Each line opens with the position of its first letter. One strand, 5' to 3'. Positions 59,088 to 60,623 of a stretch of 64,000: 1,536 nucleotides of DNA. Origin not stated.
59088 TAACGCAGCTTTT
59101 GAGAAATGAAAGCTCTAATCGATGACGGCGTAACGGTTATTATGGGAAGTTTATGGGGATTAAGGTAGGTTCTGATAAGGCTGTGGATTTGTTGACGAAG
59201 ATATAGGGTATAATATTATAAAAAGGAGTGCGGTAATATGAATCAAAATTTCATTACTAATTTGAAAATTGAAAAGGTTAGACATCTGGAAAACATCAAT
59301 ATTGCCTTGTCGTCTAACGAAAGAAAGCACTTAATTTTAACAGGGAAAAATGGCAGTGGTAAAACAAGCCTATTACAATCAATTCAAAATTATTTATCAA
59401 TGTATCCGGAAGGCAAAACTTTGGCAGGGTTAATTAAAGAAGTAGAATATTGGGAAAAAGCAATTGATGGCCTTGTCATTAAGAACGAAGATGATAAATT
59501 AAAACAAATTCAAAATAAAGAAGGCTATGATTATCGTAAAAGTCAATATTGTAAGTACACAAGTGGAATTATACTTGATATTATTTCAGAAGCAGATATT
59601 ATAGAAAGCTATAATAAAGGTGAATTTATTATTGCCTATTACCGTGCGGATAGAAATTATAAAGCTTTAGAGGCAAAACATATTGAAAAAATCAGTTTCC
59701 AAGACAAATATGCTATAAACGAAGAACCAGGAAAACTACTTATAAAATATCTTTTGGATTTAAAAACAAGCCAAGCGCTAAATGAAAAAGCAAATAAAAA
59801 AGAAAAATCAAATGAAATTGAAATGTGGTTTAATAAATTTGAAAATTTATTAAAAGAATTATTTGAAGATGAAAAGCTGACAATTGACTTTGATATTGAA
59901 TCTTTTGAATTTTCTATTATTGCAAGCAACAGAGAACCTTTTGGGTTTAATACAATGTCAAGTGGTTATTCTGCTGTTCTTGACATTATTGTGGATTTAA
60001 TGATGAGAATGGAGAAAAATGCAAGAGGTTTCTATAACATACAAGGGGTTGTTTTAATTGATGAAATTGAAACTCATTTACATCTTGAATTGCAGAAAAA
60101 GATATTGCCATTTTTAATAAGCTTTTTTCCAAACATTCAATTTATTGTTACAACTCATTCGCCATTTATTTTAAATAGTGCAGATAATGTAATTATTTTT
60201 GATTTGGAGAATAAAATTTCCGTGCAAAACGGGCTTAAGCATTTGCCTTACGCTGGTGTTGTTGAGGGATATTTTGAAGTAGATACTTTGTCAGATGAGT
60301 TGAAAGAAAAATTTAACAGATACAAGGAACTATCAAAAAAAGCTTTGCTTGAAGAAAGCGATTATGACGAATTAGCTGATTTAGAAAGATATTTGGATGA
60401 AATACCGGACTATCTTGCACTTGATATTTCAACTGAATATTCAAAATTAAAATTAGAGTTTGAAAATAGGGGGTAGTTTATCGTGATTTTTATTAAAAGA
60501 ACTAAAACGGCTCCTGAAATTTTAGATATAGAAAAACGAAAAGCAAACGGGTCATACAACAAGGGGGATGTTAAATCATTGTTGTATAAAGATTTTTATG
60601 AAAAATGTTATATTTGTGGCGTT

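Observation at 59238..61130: Two-gene ABC-like ATPase + HNH nuclease cassette: Septu-like (PtuA/PtuB) anti-phage candidate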

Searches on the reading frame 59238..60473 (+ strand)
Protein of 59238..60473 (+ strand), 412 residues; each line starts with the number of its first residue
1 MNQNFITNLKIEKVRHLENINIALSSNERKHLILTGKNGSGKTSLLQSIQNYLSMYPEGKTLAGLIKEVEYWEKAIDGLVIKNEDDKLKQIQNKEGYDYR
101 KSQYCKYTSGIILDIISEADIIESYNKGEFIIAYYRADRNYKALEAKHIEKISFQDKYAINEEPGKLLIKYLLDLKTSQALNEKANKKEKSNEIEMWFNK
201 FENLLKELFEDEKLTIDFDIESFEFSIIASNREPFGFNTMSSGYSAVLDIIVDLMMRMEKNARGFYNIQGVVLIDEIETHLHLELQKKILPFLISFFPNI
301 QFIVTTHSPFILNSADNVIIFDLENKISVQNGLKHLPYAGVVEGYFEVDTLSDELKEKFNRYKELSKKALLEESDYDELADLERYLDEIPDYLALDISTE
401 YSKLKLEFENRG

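Call 3: search_protein_families(library=padloc, proteins=[window:59238-60473:+], max_evalue=1)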
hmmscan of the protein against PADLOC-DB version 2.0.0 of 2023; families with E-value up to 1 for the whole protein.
window:59238-60473:+ (412 aa): 109 families (the best 25 are shown)
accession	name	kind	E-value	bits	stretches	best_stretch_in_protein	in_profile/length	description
PDLC00268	PtuA1|PtuA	-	5.3e-122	406.2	1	3-410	2-405/411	AAA ATPase domain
PDLC00297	PtuA1|PtuA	-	1e-64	217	1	129-390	6-265/294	AAA ATPase domain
PDLC00271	PtuA1|PtuA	-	2.5e-40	137.3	1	6-396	3-408/421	AAA ATPase domain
PDLC00278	PtuA1|PtuA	-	8.6e-40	135.3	2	167-389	183-410/436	AAA ATPase domain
PDLC00298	PtuA1|PtuA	-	1.6e-37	127.6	1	6-388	3-398/423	AAA ATPase domain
PDLC02913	ATPase_I-A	-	1.1e-36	125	2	165-400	263-501/508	-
PDLC00269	PtuA1|PtuA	-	1.7e-34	117.8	2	170-325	196-353/446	AAA ATPase domain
PDLC00281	PtuA1|PtuA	-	2e-34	117.5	1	32-388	40-422/448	AAA ATPase domain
PDLC00299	PtuA1|PtuA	-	9.4e-34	115.3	2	172-407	282-527/535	AAA ATPase domain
PDLC00292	PtuA1|PtuA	-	2.5e-33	113.4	2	194-388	467-667/726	AAA ATPase domain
PDLC00304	PtuA1|PtuA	-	2.4e-32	110.7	1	6-390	12-418/444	AAA ATPase domain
PDLC00290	PtuA1|PtuA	-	4.7e-32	109.8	1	6-325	3-326/414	AAA ATPase domain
PDLC00267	PtuA1|PtuA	-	9.9e-31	105.3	2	184-398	200-420/438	AAA ATPase domain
PDLC00279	PtuA1|PtuA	-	3e-29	100.4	1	1-325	1-326/416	AAA ATPase domain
PDLC00277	PtuA1|PtuA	-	6.1e-29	99.5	1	7-326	4-342/423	AAA ATPase domain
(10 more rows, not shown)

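Call 4: search_protein_families(library=pfam, proteins=[window:59238-60473:+], max_evalue=1)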
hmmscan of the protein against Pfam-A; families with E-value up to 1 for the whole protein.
window:59238-60473:+ (412 aa): 36 families (the best 25 are shown)
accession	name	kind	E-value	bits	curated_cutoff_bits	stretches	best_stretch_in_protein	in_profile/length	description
PF13304.12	AAA_21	-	8.9e-20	72.4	27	1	33-313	3-304/304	AAA domain, putative AbiEii toxin, Type IV TA system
PF13175.12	AAA_15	-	2.4e-15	57.5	32.1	2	109-311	191-373/374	AAA ATPase domain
PF02463.25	SMC_N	-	2.1e-10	40.8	40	1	6-321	2-211/220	RecF/RecN/SMC N terminal domain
PF00005.33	ABC_tran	-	8e-05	23.7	25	1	21-59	3-40/137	ABC transporter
PF13401.12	AAA_22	-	0.00066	20.4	27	1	28-53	4-29/130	AAA domain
PF13555.12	AAA_29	-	0.00076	19.6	27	1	29-53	22-46/61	P-loop containing region of AAA domain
PF00004.35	AAA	-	0.00078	20.3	21.2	1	32-56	1-25/131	ATPase family associated with various cellular activities (AAA)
PF20720.3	nSTAND3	-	0.0023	18.1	27.2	1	27-77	15-62/155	Novel STAND NTPase 3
PF13476.12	AAA_23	-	0.0028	18.7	27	0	9-208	2-200/201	AAA domain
PF10662.15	PduV-EutP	-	0.0042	17.3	21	1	30-57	2-29/143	Ethanolamine utilisation - propanediol utilisation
PF02492.25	cobW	-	0.0079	16.2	20.7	1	32-93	3-59/180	CobW/HypB/UreG, nucleotide-binding domain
PF05729.18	NACHT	-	0.013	15.8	26.7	1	32-51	3-22/167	NACHT domain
PF13191.12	AAA_16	-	0.015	16.3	32.6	1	25-54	20-49/167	AAA ATPase domain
PF13514.12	AAA_27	-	0.022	14.8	22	1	6-53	3-50/206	AAA domain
PF00931.28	NB-ARC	-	0.023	14.4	23.5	1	16-54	4-43/248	NB-ARC domain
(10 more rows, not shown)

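Call 5: search_protein_families(library=ncbifam, proteins=[window:59238-60473:+], max_evalue=1)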
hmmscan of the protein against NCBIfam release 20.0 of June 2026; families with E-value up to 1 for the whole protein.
window:59238-60473:+ (412 aa): 47 families (the best 25 are shown)
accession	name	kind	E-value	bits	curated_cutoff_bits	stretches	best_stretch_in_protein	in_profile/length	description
NF041760.1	PtuA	equivalog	3.1e-33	115.5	500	2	174-377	280-489/524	retron Ec78 anti-phage system effector ATPase PtuA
TIGR00611.2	recf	equivalog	2.5e-07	30.2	172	1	6-50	1-42/339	DNA replication/repair protein RecF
NF000355.4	ribo_prot_ABC_F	equivalog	3.5e-06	26.1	380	1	11-102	323-409/499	ribosomal protection-like ABC-F family protein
NF047739.1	antiphage_MADS3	equivalog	5.5e-06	25.8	420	1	6-49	2-41/427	methylation-associated defense system AAA family ATPase MAD3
TIGR02857.1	CydD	equivalog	6.8e-06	25.3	435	2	262-319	470-527/529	thiol reductant ABC exporter subunit CydD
TIGR03375.1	type_I_sec_LssB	subfamily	0.00033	19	693.1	1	262-323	615-676/696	type I secretion system permease/ATPase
NF008364.0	PRK11160.1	equivalog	0.00069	18.3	630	1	262-328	488-553/575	heme ABC transporter ATP-binding protein/permease CydC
TIGR03185.1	DNA_S_dndD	equivalog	0.00076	18.1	245.85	1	18-61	18-56/650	DNA sulfur modification protein DndD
NF010068.0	PRK13548.1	equivalog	0.0008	18.6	261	1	10-64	14-66/261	heme ABC transporter ATP-binding protein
TIGR04521.1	ECF_ATPase_2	equivalog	0.00082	18.5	330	1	14-96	18-87/279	energy-coupling factor transporter ATPase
TIGR03005.1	ectoine_ehuA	equivalog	0.0013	18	345.4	1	10-102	9-96/252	ectoine/hydroxyectoine ABC transporter ATP-binding protein EhuA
TIGR03420.1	DnaA_homol_Hda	equivalog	0.0017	17.9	194.8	1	4-52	16-61/226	DnaA regulatory inactivator Hda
NF008379.0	PRK11174.1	equivalog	0.0025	16.6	684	1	11-55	360-402/588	heme ABC transporter permease/ATP-binding protein CydD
TIGR02673.1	FtsE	equivalog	0.0028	17.3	264.85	1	13-54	14-53/214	cell division ATP-binding protein FtsE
TIGR01166.1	cbiO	subfamily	0.0034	16.9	211.8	1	13-54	4-43/190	cobalt ABC transporter, ATP-binding protein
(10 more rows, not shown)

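Call 10: search_solved_structures(query=window:59238-60473:+, max_evalue=0.001, show_alignments=2)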
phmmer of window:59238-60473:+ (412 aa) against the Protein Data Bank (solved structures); distinct sequences matched with E-value up to 0.001: 15.
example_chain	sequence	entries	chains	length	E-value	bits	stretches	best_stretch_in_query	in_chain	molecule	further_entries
9e8z_C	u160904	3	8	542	4.9e-17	65.8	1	230-365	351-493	Retron Ec83 probable ATPase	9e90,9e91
9o4a_A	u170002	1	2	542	3.2e-15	59.8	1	230-365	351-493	Retron Ec83 probable ATPase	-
9kjx_B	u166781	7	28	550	5.4e-15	59.1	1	237-324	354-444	AAA family ATPase | Retron I-A effector PtuA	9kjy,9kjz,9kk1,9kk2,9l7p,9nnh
9vkz_A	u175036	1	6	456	5.5e-15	59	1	236-320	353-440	Retron Ec78 probable ATPase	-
9vh1_D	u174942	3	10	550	8.3e-15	58.4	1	236-320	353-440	Retron Ec78 probable ATPase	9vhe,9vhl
9nnb_C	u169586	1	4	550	1.4e-14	57.7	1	237-324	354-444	Retron I-A effector PtuA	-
9nnk_C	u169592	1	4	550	1.5e-14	57.6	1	237-324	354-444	Retreon I-A effector PtuA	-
22bu_B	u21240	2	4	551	1.7e-14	57.5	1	236-318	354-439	AAA family ATPase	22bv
9u9y_A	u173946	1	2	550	6.5e-14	55.5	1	237-324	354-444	AAA family ATPase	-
22et_E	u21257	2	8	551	2.1e-13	53.8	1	236-318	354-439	PtuA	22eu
9n69_A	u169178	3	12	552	4.4e-13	52.8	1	186-320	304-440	AAA family ATPase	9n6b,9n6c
8ee4_A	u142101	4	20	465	7.9e-11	45.4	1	264-326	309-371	PtuA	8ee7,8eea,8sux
8ux9_B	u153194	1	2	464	3.6e-06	30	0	205-320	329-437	AriA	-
8v45_A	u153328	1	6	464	3.9e-06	29.9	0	205-320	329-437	AriA antitoxin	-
8v46_A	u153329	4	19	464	1e-05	28.5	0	205-320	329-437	AriA antitoxin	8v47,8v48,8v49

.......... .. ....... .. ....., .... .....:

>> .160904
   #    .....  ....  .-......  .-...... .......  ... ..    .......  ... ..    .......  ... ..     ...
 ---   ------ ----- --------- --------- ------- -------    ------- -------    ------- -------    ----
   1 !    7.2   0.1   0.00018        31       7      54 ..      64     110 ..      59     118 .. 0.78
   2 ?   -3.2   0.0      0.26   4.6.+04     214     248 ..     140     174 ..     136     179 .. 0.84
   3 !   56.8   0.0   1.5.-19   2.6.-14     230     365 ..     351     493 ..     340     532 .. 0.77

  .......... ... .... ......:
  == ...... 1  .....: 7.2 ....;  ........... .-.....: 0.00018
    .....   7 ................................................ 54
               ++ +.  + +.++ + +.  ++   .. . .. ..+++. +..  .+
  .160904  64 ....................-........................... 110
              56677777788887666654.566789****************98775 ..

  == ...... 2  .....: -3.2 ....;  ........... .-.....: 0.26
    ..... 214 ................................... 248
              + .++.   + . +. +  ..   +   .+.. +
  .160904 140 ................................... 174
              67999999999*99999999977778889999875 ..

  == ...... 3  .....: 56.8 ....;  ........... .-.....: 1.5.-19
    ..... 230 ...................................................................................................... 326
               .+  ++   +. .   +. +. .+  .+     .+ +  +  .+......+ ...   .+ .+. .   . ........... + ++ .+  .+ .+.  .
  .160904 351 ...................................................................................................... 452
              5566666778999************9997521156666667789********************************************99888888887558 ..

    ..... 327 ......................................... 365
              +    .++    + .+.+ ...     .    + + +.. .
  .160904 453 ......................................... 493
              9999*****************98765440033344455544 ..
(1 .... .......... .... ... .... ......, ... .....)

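Call 12: find_homologous_proteins(query=window:59238-60473:+, max_evalue=1e-10)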
Query window:59238-60473:+ (412 aa): 7694 proteins with E <= 1e-10 among 8000 candidates; the best 120 are listed.
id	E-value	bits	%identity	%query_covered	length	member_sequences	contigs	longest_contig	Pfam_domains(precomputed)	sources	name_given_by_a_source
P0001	2.1e-263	892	100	100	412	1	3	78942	PF13175.13,PF02463.26,PF13304.13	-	-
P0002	6.5e-165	567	64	100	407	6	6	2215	PF13175.13,PF13476.13,PF02463.26,PF13304.13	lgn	-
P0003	9.6e-159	547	62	100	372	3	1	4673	PF13175.13,PF13476.13,PF02463.26,PF13304.13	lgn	-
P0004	3.5e-155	535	62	98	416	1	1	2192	PF13175.13,PF13476.13,PF02463.26,PF13304.13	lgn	-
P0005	5.5e-155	535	61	100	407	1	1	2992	PF00005.34,PF13175.13,PF13555.13,PF02463.26,PF13304.13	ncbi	-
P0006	4.0e-153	529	60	100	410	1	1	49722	PF13175.13,PF13476.13,PF02463.26,PF13304.13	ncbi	-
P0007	2.2e-133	464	55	100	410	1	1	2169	PF13175.13,PF02463.26,PF13304.13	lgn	-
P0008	7.9e-132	459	52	100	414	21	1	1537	PF13175.13,PF02463.26,PF13304.13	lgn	-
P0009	7.9e-131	455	55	100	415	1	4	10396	PF13175.13,PF02463.26,PF13304.13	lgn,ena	-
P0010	1.9e-130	454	53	100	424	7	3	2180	PF13175.13,PF02463.26,PF13304.13,PF20720.4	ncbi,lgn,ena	-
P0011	2.3e-130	454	53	100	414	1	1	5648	PF13175.13,PF13476.13,PF02463.26,PF13304.13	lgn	-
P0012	5.2e-130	453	55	100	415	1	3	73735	PF13175.13,PF02463.26,PF13304.13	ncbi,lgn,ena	ncbi:AAA family ATPase [Blautia sp.]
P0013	5.6e-130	452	51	100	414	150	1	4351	PF13175.13,PF02463.26,PF13304.13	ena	-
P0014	6.9e-130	452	52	100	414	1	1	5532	PF13175.13,PF13476.13,PF13555.13,PF02463.26,PF13304.13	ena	-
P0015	1.8e-129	451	54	100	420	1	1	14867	PF13175.13,PF02463.26,PF13304.13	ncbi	-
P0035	1.9e-128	447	54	100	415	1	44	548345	PF13175.13,PF02463.26,PF13304.13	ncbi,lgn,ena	-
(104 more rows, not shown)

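Call 14: find_encoding_contigs(protein=P0001, flank=10000, max_places=4)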
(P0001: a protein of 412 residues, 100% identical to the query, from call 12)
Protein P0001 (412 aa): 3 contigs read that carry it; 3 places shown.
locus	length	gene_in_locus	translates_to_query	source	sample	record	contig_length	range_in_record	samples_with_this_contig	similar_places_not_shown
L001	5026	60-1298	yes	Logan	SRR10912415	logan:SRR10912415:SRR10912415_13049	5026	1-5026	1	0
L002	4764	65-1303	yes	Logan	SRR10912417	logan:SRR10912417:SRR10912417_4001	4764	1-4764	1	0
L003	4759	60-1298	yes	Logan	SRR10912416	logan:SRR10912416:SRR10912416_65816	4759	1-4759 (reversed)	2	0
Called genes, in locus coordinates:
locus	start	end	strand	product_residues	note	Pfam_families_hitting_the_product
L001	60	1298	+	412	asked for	PF02463:SMC_N, PF13175:AAA_15, PF13304:AAA_21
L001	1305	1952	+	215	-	-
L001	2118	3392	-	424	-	PF13439:Glyco_transf_4, PF13579:Glyco_trans_4_4, PF00534:Glycos_transf_1, PF13692:Glyco_trans_1_4, PF13524:Glyco_trans_1_2 (weak)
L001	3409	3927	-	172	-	-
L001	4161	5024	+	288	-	?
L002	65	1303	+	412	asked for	PF02463:SMC_N, PF13175:AAA_15, PF13304:AAA_21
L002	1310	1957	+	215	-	-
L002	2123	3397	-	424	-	PF13439:Glyco_transf_4, PF13579:Glyco_trans_4_4, PF00534:Glycos_transf_1, PF13692:Glyco_trans_1_4, PF13524:Glyco_trans_1_2 (weak)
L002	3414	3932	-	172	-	-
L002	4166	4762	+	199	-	?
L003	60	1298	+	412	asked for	PF02463:SMC_N, PF13175:AAA_15, PF13304:AAA_21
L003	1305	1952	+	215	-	-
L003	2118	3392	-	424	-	PF13439:Glyco_transf_4, PF13579:Glyco_trans_4_4, PF00534:Glycos_transf_1, PF13692:Glyco_trans_1_4, PF13524:Glyco_trans_1_2 (weak)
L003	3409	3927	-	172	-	-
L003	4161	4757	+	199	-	?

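Call 15: find_encoding_contigs(protein=P0006, flank=6000, max_places=3)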
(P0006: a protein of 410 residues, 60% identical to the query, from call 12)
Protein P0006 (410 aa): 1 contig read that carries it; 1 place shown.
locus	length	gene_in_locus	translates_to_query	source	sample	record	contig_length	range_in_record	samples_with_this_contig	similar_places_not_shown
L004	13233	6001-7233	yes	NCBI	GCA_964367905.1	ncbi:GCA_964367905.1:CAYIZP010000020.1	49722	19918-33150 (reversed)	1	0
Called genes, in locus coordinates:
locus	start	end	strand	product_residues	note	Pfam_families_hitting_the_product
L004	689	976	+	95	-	PF08765:Mor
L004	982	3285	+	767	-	PF23952:LRR_EndoS (faint), PF12799:LRR_4 (faint), PF13306:LRR_5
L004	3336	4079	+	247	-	PF12773:DZR (faint), PF17032:Zn_ribbon_15 (faint), PF13240:Zn_Ribbon_1 (weak)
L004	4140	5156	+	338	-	PF13240:Zn_Ribbon_1 (weak), PF13308:YARHG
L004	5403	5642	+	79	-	PF20476:DUF6718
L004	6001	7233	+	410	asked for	PF02463:SMC_N, PF13175:AAA_15, PF13476:AAA_23 (weak), PF13304:AAA_21, PF13175:AAA_15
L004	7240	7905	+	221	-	-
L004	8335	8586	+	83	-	-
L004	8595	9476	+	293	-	PF07804:HipA_C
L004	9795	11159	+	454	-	PF01547:SBP_bac_1, PF13416:SBP_bac_8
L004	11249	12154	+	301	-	PF00528:BPD_transp_1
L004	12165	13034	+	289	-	PF00528:BPD_transp_1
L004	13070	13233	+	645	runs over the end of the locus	PF07602:DUF1565 (faint), PF22842:Pel9A-like_beta_helix, PF21258:Glyco_hydro_120_ins, PF13229:Beta_helix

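Call 16: find_encoding_contigs(protein=P0035, flank=6000, max_places=5)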
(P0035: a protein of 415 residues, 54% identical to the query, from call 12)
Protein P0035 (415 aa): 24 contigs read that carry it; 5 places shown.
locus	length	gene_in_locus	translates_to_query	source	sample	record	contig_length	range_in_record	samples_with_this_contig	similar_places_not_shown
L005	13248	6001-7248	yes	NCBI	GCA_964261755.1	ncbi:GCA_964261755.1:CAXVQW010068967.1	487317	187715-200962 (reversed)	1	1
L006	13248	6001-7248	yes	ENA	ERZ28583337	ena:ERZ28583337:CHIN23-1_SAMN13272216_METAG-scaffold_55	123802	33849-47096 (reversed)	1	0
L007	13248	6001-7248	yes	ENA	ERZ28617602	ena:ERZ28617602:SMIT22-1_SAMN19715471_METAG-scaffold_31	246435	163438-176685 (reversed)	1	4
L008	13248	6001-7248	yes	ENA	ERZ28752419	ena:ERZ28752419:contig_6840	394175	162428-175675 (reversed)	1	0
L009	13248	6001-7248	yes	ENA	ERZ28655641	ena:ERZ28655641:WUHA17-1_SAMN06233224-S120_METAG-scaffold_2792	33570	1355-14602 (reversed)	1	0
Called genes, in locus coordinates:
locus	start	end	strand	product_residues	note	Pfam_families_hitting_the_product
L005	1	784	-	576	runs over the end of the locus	PF22359:Big-like (faint), PF02368:Big_2, PF26182:Ig_NUP210_5th (weak), PF01841:Transglut_core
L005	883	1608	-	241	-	PF00581:Rhodanese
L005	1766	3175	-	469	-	PF00128:Alpha-amylase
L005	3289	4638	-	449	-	PF01554:MatE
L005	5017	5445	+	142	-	PF00572:Ribosomal_L13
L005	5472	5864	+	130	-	PF00380:Ribosomal_S9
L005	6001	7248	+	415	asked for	PF02463:SMC_N, PF13304:AAA_21, PF13175:AAA_15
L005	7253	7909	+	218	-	-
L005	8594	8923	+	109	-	PF03551:PadR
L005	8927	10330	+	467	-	PF01098:FTSW_RODA_SPOVE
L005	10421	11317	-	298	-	PF13349:DUF4097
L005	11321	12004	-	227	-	PF22564:HAAS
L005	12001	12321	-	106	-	PF13601:HTH_34 (weak), PF03551:PadR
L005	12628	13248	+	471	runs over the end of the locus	PF00860:Xan_ur_permease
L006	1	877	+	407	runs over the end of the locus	PF00579:tRNA-synt_1b, PF22421:SYY_C-terminal, PF01479:S4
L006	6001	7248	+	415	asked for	PF02463:SMC_N, PF13304:AAA_21, PF13175:AAA_15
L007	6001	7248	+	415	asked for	PF02463:SMC_N, PF13304:AAA_21, PF13175:AAA_15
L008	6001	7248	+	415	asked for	PF02463:SMC_N, PF13304:AAA_21, PF13175:AAA_15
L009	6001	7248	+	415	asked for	PF02463:SMC_N, PF13304:AAA_21, PF13175:AAA_15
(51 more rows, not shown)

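Call 35: search_solved_structures(query=A1, max_evalue=0.001, show_alignments=0)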
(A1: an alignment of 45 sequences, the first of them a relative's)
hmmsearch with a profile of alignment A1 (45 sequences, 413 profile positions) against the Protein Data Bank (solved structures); distinct sequences matched with E-value up to 0.001: 18.
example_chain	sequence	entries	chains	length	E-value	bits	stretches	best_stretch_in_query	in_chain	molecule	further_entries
9n69_A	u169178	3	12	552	7.9e-26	94.7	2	183-320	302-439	AAA family ATPase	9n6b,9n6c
9e8z_C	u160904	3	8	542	6.8e-25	91.6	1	226-380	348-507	Retron Ec83 probable ATPase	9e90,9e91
9kjx_B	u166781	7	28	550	2e-24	90.1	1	231-325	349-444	AAA family ATPase | Retron I-A effector PtuA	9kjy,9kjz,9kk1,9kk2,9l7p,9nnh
9vkz_A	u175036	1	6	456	5.8e-24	88.5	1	230-322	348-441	Retron Ec78 probable ATPase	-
9vh1_D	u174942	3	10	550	7.3e-24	88.2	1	230-322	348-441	Retron Ec78 probable ATPase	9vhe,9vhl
9nnk_C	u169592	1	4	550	1.1e-23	87.7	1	231-325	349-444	Retreon I-A effector PtuA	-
9nnb_C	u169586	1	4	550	1.3e-23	87.4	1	231-325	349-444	Retron I-A effector PtuA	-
22bu_B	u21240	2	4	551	1.5e-23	87.2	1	230-323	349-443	AAA family ATPase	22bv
9u9y_A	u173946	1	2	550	6.1e-23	85.2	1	231-325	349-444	AAA family ATPase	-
9o4a_A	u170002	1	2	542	9.5e-23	84.5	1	226-380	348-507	Retron Ec83 probable ATPase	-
22et_E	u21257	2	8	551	2.2e-22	83.3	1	230-323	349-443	PtuA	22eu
8ee4_A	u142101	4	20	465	8e-20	74.9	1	237-325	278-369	PtuA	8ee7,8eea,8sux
8ux9_B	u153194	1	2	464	1.2e-06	31.5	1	271-321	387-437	AriA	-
8v45_A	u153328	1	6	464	1.3e-06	31.4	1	271-321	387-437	AriA antitoxin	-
8v46_A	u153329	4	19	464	8.9e-06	28.6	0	271-321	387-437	AriA antitoxin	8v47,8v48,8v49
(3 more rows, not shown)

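Call 38: search_dna_similar(query=window:59238-60473:+, collection=plasmids, mode=protein, max_rows=12, max_evalue=1e-20)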
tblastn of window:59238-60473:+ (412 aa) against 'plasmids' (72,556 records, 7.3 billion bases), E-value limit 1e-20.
Records with a match: 2; places in all: 2; records where one place covers at least 80% of the query: 1.
Best place of each record, by identity: <60% 2.
By first word of the organism name: Persicobacter 1; Escherichia 1.
By predicted mobility (MOB-suite, as given by PLSDB): non-mobilizable 2.
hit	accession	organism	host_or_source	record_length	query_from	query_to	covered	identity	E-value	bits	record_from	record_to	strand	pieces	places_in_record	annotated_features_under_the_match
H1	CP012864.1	Persicobacter sp. JZB09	cell culture,soil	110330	1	411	100%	36.3%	1e-77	268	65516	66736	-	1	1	record has no annotation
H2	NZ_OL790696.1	Escherichia coli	-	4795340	197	392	48%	40.3%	5e-35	144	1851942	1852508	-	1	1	none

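Call 39: search_dna_similar(query=window:59238-60473:+, collection=phages, mode=protein, max_rows=12, max_evalue=1e-20)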
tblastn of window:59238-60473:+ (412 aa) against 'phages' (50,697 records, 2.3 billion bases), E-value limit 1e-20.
No match.
